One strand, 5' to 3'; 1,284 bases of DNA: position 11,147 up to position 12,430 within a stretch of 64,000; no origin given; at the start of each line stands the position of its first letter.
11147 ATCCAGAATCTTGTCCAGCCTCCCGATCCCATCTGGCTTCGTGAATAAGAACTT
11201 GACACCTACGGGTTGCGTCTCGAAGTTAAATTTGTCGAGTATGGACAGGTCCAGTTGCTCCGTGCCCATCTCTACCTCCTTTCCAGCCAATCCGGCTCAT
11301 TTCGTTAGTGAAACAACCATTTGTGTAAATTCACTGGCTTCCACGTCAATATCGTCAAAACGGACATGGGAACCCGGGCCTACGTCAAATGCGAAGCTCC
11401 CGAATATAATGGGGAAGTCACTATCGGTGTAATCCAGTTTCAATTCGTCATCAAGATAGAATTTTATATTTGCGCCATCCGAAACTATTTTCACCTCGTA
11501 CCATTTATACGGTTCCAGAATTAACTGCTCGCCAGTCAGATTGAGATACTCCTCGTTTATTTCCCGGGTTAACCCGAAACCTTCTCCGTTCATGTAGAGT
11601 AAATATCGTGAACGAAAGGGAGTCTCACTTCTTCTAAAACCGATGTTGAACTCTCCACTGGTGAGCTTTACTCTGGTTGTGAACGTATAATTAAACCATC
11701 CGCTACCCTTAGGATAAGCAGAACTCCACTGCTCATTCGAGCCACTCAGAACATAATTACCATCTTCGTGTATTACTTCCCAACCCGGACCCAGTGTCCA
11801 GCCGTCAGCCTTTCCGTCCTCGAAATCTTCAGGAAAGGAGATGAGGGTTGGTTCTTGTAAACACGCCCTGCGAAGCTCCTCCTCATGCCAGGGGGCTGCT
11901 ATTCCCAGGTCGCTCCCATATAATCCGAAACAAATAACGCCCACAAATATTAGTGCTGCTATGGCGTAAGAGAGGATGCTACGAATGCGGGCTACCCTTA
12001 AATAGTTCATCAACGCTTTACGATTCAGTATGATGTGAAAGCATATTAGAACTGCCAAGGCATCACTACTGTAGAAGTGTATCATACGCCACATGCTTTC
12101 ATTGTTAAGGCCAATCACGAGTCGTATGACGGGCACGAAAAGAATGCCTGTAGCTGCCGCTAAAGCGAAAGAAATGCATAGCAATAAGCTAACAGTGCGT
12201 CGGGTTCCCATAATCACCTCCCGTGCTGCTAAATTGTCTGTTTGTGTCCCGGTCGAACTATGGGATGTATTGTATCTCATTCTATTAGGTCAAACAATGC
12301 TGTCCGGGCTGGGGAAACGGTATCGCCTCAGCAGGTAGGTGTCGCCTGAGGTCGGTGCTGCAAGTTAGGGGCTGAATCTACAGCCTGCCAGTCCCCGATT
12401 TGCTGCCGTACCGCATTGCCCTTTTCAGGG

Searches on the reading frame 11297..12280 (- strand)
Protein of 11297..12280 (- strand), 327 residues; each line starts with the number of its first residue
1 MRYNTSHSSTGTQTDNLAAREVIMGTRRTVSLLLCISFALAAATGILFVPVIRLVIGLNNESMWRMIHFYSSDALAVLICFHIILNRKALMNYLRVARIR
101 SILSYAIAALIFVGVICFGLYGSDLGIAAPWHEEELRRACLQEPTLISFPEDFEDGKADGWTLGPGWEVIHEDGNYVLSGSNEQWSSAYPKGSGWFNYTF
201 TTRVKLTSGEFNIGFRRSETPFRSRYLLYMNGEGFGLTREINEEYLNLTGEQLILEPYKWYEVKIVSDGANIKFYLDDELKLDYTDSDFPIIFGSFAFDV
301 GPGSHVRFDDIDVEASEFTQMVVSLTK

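Call 15: search_protein_families(library=pfam, proteins=[window:11297-12280:-], max_evalue=0.001)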
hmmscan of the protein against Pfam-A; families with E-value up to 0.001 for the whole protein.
window:11297-12280:- (327 aa): 3 families
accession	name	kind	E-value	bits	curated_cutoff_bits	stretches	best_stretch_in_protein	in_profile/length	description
PF14358.11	DUF4405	-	3.4e-08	34.3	26.7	1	30-86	2-65/66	Domain of unknown function (DUF4405)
PF06439.18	3keto-disac_hyd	-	0.00067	20.2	26.8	0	155-313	7-186/187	3-keto-disaccharide hydrolase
PF19763.6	DUF6250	-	0.00067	20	26.9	0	238-308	97-162/165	Domain of unknown function (DUF6250)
